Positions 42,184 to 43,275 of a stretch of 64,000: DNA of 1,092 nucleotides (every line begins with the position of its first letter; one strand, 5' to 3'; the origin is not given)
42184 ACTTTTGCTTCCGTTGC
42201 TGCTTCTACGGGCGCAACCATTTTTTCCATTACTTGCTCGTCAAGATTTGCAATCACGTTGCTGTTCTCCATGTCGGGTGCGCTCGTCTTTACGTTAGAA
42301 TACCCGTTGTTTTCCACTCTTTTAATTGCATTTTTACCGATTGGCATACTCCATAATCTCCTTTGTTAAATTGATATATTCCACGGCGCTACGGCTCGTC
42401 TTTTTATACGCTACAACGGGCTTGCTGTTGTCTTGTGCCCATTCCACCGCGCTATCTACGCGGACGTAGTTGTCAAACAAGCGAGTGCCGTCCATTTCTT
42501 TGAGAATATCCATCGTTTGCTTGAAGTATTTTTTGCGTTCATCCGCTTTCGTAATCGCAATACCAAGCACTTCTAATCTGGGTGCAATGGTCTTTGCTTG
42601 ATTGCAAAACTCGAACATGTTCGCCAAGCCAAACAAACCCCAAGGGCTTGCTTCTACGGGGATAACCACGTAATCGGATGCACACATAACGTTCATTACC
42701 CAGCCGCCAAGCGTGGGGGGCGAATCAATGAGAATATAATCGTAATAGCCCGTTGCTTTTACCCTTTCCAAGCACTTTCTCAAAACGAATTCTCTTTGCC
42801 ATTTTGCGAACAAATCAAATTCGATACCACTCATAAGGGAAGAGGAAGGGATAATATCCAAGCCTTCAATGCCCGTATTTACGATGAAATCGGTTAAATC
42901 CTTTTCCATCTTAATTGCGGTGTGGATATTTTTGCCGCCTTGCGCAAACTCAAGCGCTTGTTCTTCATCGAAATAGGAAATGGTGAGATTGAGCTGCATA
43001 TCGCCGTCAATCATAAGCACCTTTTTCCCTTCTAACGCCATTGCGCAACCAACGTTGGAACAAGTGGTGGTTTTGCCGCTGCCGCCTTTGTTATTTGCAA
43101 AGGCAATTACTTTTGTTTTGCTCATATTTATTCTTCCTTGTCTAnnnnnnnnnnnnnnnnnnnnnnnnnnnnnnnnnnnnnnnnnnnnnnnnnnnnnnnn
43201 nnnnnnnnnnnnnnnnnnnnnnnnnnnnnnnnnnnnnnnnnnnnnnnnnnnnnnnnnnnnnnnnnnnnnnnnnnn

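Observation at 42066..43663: ParA ATPase, 93-aa disordered partner and tailed PduV-like GTPase at the 3' end of a catabolic microcompartment operon: candidate McdAB-like positioning module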

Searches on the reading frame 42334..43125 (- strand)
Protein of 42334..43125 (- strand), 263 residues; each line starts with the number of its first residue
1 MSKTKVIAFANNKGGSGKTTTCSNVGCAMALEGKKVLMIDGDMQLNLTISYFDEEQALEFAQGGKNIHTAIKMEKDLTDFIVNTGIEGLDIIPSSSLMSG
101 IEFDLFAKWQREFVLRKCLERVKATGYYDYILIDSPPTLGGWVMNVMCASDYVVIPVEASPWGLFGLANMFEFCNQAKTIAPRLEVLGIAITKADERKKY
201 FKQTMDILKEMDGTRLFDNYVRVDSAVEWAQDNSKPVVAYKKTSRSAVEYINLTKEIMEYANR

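Call 5: search_protein_families(library=pfam, proteins=[window:42334-43125:-], max_evalue=0.01)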
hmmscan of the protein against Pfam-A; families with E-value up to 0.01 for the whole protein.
window:42334-43125:- (263 aa): 9 families
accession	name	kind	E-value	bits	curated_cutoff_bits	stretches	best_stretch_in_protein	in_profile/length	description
PF13614.12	AAA_31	-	5.6e-51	173.4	27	1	4-185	1-176/177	AAA domain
PF01656.29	CbiA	-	2.3e-18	66.8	25.4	1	7-236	1-124/125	CobQ/CobB/MinD/ParA nucleotide binding domain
PF09140.17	MipZ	-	1.1e-08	35.1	20.7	1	6-58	2-54/262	ATPase MipZ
PF10609.15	ParA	-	2.3e-08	34.2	27.1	1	4-257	3-245/246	NUBPL iron-transfer P-loop NTPase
PF00142.24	Fer4_NifH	-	5.1e-08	33.2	25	1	12-260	7-247/271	4Fe-4S iron sulfur cluster binding proteins, NifH/frxC family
PF06564.18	CBP_BcsQ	-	1e-05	25.6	21.3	1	6-159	3-147/234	Cellulose biosynthesis protein BcsQ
PF02374.21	ArsA_ATPase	-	3.4e-05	23.6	24.3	1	9-138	5-135/305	Anion-transporting ATPase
PF07015.17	VirC1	-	4.9e-05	23.2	24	1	5-47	2-44/231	VirC1 protein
PF00448.28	SRP54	-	0.0011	19.1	22.7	0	15-43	11-39/196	SRP54-type protein, GTPase domain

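Call 20: search_solved_structures(query=window:42334-43125:-, max_evalue=1e-10, show_alignments=3)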
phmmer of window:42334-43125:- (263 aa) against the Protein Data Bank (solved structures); distinct sequences matched with E-value up to 1e-10: 15.
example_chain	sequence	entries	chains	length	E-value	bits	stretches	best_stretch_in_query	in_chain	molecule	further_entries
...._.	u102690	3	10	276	1.3e-26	96.8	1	4-258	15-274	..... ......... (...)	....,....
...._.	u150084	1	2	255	7e-26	94.4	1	5-259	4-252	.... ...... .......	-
8jmj_A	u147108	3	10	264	1.6e-25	93.2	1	4-258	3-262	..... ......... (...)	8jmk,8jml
1wcv_1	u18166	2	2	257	3.4e-22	82.3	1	3-259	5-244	SEGREGATION PROTEIN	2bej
4pfs_A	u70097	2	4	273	7.4e-22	81.2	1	4-209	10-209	Cobyrinic Acid a,c-diamide synthase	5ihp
5if9_A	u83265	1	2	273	8.6e-22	81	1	4-209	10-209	Cobyrinic Acid a,c-diamide synthase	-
2bek_A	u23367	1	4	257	3.9e-21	78.8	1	3-259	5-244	SEGREGATION PROTEIN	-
3k9g_A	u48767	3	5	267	2.2e-19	73.1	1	3-210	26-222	PF-32 protein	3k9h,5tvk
5u1j_B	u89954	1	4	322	1e-15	61.1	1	4-185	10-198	Uncharacterized protein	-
5k5z_A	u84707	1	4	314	1.2e-15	60.9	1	5-185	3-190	ParA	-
6non_A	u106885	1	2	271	3.4e-12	49.5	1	4-180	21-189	Cobyrinic acid ac-diamide synthase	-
6noo_A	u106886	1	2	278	3.7e-12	49.4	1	4-180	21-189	Maintenance of carboxysome positioning A protein, MCDA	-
6nop_B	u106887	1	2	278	4.8e-11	45.8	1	4-180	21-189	Cobyrinic acid ac-diamide synthase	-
2oze_A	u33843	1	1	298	5.3e-11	45.6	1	3-242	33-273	Orf delta'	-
4v03_A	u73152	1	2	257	6.4e-11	45.4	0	5-154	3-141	SITE-DETERMINING PROTEIN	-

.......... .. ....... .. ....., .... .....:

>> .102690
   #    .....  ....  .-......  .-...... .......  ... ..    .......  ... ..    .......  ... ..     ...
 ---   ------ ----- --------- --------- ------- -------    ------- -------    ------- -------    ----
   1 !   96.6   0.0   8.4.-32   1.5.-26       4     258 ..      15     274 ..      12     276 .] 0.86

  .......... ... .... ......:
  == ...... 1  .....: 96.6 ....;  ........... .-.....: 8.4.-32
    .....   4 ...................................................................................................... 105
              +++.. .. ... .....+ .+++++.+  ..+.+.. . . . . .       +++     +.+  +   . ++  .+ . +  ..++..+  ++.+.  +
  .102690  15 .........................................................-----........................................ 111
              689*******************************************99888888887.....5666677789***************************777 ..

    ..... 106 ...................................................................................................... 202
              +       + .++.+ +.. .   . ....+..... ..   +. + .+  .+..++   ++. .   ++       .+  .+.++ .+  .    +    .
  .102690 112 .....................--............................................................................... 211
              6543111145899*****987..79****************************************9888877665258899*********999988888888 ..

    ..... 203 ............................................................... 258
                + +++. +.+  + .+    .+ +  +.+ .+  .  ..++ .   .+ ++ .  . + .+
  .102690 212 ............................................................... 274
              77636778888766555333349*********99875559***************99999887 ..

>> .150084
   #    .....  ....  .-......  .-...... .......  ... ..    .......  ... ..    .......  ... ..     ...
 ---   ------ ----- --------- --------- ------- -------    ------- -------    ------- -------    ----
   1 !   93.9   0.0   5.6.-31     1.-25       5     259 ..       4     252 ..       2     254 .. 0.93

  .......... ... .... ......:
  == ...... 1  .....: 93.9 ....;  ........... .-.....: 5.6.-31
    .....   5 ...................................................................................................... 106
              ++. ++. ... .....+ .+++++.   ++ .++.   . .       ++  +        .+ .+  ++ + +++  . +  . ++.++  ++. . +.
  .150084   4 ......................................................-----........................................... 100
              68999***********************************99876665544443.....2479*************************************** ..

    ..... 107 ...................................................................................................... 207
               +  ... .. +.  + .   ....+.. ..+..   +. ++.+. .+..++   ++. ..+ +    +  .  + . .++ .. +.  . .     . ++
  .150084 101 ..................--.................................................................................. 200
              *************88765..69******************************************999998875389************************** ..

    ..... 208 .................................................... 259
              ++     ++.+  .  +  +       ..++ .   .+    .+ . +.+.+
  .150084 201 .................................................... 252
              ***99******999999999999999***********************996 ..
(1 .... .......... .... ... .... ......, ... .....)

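Call 21: search_protein_families(library=ncbifam, proteins=[window:42334-43125:-], max_evalue=0.001)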
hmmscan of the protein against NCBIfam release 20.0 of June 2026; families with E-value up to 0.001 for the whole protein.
window:42334-43125:- (263 aa): 23 families
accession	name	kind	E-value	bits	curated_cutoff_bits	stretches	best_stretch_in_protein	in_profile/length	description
NF041546.1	ParA_partition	equivalog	3e-24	85.7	180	2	6-82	1-81/203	ParA family partition ATPase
TIGR03453.1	partition_RepA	equivalog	8.2e-23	80.9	348.45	1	3-160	103-267/387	plasmid partitioning protein RepA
NF041283.1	PrgP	equivalog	3.4e-19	69.3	400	1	3-171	1-167/297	ParA superfamily DNA segregation protein PrgP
TIGR01969.1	minD_arch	subfamily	1.6e-17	63.6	201.75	1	6-259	2-232/251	cell division ATPase MinD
NF010259.0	PRK13705.1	equivalog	4.4e-17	62.1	725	1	5-176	107-280/388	plasmid-partitioning protein SopA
TIGR01007.1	eps_fam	subfamily_domain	1.2e-15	57.6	108.05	1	3-138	16-138/204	polysaccharide biosynthesis tyrosine autokinase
TIGR03371.1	cellulose_yhjQ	equivalog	1.3e-14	54.3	157.85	1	5-253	2-237/246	cellulose biosynthesis protein BcsQ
NF010443.0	PRK13869.1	subfamily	2.8e-13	49.4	446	1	5-159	122-283/405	plasmid-partitioning protein RepA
TIGR01968.1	minD_bact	equivalog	1.4e-11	44.3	212.9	1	5-155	2-139/261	septum site-determining protein MinD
NF047398.1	AAA_KGGVGR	domain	2.1e-09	38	90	1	4-43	2-41/190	KGGVGR-motif variant AAA ATPase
TIGR03018.1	pepcterm_TyrKin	hypoth_equivalog_domain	8.5e-09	35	230.65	1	6-141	37-162/207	XrtA-associated tyrosine autokinase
NF033200.1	F430_CfbC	exception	9e-07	28.5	402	1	12-50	7-45/260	Ni-sirohydrochlorin a,c-diamide reductive cyclase ATP-dependent reductase subunit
TIGR01287.1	nifH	equivalog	9.1e-07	28.4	394.35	1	12-48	7-43/275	nitrogenase iron protein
TIGR00345.1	GET3_arsA_TRC40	subfamily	2e-06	27.5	135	1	12-51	4-43/299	TRC40/GET3/ArsA family transport-energizing ATPase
NF008568.0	PRK11519.1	equivalog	2.7e-06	25.8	1068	1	5-139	527-647/720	tyrosine-protein kinase Wzc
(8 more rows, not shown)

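Call 22: find_homologous_proteins(query=window:42334-43125:-, max_evalue=1e-20)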
Query window:42334-43125:- (263 aa): 5699 proteins with E <= 1e-20 among 6758 candidates; the best 120 are listed.
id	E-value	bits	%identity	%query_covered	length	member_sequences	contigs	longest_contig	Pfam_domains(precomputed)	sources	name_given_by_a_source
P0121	2.4e-167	573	97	100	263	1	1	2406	PF00142.25,PF10609.16,PF01656.30,PF13614.13,PF07015.18,PF09140.18,PF06564.19,PF02374.22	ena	-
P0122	1.2e-165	567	95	100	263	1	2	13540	PF00142.25,PF10609.16,PF01656.30,PF13614.13,PF07015.18,PF09140.18,PF06564.19,PF02374.22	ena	-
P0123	8.1e-165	564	94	100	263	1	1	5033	PF00142.25,PF10609.16,PF01656.30,PF13614.13,PF07015.18,PF09140.18,PF06564.19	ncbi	-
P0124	3.1e-164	562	94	100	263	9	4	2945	PF00142.25,PF10609.16,PF01656.30,PF13614.13,PF07015.18,PF09140.18,PF06564.19,PF02374.22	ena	-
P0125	6.8e-164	561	70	86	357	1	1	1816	PF00142.25,PF10609.16,PF01656.30,PF13614.13,PF09140.18,PF06564.19,PF02374.22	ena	-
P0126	7.6e-164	561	94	100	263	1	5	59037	PF00142.25,PF10609.16,PF01656.30,PF13614.13,PF07015.18,PF09140.18,PF06564.19,PF02374.22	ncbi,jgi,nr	ncbi:MAG: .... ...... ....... [Clostridiales bacterium]|nr:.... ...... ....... [Clostridiales bacter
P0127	1.0e-163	561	94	100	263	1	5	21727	PF00142.25,PF10609.16,PF01656.30,PF13614.13,PF07015.18,PF09140.18,PF06564.19,PF02374.22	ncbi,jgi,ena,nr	ncbi:MAG: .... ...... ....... [Clostridiales bacterium]|nr:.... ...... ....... [Clostridiales bacter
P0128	2.0e-163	560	94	100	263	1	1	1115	PF00142.25,PF10609.16,PF01656.30,PF13614.13,PF07015.18,PF09140.18,PF06564.19,PF02374.22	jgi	-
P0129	5.4e-163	558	94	100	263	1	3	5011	PF00142.25,PF10609.16,PF01656.30,PF13614.13,PF09140.18,PF06564.19,PF02374.22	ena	-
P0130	3.5e-161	552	92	100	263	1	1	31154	PF00142.25,PF10609.16,PF01656.30,PF13614.13,PF07015.18,PF09140.18,PF06564.19,PF02374.22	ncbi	-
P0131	5.9e-161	552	92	100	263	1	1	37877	PF00142.25,PF10609.16,PF01656.30,PF13614.13,PF07015.18,PF09140.18,PF06564.19,PF02374.22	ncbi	-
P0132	1.1e-160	551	92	100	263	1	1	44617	PF00142.25,PF10609.16,PF01656.30,PF13614.13,PF07015.18,PF09140.18,PF06564.19,PF02374.22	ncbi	-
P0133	1.3e-160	551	90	100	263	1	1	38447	PF00142.25,PF10609.16,PF01656.30,PF13614.13,PF07015.18,PF09140.18,PF06564.19,PF02374.22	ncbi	-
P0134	1.0e-156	538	89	100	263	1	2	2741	PF00142.25,PF10609.16,PF01656.30,PF13614.13,PF07015.18,PF09140.18,PF06564.19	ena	-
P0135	1.0e-156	538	90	100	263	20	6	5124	PF00142.25,PF10609.16,PF01656.30,PF13614.13,PF07015.18,PF09140.18,PF06564.19,PF02374.22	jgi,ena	jgi:chromosome partitioning protein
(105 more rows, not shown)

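Call 24: search_dna_similar(query=window:42334-43125:-, collection=plasmids, mode=protein, max_rows=15)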
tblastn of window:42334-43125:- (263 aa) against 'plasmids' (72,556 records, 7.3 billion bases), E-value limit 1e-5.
The search stops at 5000 records and this limit was reached: more records match than are counted here, and every count below describes the 5000 best-scoring records only.
Records with a match: at least 5000; places in all: 5529; records where one place covers at least 80% of the query: 2398.
Best place of each record, by identity: <60% 5000.
By first word of the organism name: Escherichia 920; Enterococcus 552; Borreliella 244; Borrelia 202; Acinetobacter 150; Clostridium 132; Rhizobium 124; Pseudosulfitobacter 111; Chlamydia 109; Listeria 84; and 405 more.
By predicted mobility (MOB-suite, as given by PLSDB): non-mobilizable 2757; mobilizable 1221; conjugative 1022.
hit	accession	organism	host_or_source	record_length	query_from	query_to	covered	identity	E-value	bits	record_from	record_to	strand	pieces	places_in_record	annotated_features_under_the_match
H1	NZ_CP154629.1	Acetoanaerobium noterae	cell culture,Sludge of a digestion ...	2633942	3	258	97%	39.8%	1e-51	187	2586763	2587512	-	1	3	none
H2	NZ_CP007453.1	Peptoclostridium acidaminophilum DSM 3953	black mud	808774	3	258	97%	37.8%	8e-49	179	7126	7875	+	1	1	AAA family ATPase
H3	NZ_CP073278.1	Clostridium butyricum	Homo sapiens,cell culture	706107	4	254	95%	37.0%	1e-41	158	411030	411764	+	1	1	AAA family ATPase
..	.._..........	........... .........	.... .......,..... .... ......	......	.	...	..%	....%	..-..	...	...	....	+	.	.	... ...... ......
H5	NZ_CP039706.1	Clostridium butyricum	Homo sapiens,isolation from The first ...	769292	4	254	95%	37.0%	1e-41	158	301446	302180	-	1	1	AAA family ATPase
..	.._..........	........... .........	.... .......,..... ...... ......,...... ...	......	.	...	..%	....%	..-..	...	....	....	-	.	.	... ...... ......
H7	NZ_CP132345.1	Clostridium butyricum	Homo sapiens,Faeces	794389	4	254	95%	37.0%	1e-41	158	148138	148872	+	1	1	AAA family ATPase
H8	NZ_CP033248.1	Clostridium butyricum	environment swab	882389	4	254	95%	37.0%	1e-41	158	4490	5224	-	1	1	AAA family ATPase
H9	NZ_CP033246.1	Clostridium butyricum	Homo sapiens,stool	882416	4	254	95%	37.0%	1e-41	158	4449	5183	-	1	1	AAA family ATPase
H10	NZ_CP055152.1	Adhaeribacter radiodurans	Cell culture,rhizospheric soil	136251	3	258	97%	36.2%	9e-39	150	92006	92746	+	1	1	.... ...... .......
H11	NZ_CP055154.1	Adhaeribacter swui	Cell culture,Mud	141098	3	258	97%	36.2%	1e-38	150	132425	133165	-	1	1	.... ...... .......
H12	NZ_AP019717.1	Clostridium butyricum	-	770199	4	254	95%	36.6%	3e-41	157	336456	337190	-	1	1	AAA family ATPase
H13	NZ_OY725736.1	Monoglobus pectinilyticus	-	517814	1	258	98%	35.3%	3e-34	137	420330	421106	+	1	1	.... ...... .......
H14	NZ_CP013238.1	Clostridium butyricum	Microbial isolate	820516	4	250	94%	36.8%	2e-41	158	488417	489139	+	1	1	AAA family ATPase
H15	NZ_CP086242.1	Clostridium estertheticum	single colony,bovine feces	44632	6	263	98%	35.1%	3e-38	149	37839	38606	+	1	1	AAA family ATPase | hypothetical protein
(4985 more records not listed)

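Call 60: search_protein_families(library=phrogs, proteins=[window:42334-43125:-], max_evalue=0.01)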
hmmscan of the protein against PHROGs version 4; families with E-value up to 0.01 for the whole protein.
window:42334-43125:- (263 aa): 3 families
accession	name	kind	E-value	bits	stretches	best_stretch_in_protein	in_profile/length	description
phrog_164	-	DNA, RNA and nucleotide metabolism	6e-64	217.9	1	1-260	221-472/500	ParA-like partition protein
phrog_19408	-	unknown function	2e-06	27.4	1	14-140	536-648/721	-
phrog_19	-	DNA, RNA and nucleotide metabolism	0.0049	16.8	1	15-43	363-391/621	DnaB-like replicative helicase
